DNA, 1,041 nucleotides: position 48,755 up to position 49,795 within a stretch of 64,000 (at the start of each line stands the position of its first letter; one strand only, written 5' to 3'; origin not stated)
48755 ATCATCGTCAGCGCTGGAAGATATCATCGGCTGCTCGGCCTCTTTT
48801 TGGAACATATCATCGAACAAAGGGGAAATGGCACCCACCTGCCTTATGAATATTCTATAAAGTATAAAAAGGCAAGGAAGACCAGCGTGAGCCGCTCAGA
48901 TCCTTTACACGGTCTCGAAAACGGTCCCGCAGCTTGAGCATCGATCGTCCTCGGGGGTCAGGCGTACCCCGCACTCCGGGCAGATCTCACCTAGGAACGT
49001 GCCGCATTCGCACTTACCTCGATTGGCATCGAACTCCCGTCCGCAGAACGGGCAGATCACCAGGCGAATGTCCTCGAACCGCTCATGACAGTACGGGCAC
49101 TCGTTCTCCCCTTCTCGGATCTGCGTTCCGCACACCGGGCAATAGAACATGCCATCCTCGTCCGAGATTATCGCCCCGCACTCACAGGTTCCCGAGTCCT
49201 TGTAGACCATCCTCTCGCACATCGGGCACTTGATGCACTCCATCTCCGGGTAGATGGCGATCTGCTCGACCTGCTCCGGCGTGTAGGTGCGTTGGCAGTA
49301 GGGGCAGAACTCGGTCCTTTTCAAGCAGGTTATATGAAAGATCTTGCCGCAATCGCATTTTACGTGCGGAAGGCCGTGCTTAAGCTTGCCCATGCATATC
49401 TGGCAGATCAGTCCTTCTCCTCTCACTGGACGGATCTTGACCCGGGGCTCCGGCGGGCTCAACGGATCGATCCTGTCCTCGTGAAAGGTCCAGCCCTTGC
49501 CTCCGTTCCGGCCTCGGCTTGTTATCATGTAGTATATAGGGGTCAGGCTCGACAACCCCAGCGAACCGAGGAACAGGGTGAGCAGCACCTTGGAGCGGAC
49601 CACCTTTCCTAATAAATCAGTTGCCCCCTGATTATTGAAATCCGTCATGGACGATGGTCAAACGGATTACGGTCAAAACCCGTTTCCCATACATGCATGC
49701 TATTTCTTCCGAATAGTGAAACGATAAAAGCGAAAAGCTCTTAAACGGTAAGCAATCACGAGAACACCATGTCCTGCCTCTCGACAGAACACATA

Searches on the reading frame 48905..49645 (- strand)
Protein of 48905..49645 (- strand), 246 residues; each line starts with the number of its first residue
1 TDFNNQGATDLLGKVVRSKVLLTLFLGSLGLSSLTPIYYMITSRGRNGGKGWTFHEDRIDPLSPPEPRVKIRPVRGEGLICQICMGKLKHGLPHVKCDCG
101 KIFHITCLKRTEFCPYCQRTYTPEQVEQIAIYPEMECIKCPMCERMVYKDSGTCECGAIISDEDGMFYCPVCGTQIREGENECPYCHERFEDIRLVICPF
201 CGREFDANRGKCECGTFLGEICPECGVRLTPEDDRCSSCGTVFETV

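Call 6: search_protein_families(library=pfam, proteins=[window:48905-49645:-], max_evalue=0.00001)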
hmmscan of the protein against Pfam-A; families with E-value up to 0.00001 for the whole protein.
window:48905-49645:- (246 aa): 5 families
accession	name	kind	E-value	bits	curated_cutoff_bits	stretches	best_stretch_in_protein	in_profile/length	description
PF13240.11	Zn_Ribbon_1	-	5.7e-09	35.9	25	0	168-186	1-19/23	zinc-ribbon domain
PF12773.13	DZR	-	3.1e-08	34.1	27.3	0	198-240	1-45/45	Double zinc ribbon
PF14446.12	Prok-RING_1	-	7.5e-07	29.4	29.1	0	180-202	4-27/54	Prokaryotic RING finger family 1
PF18912.6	DZR_2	-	1.8e-06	28.1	27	0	169-212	10-52/56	Double zinc ribbon domain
PF13248.11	Zn_ribbon_3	-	4.3e-06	26.4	27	0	166-186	2-22/26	zinc-ribbon domain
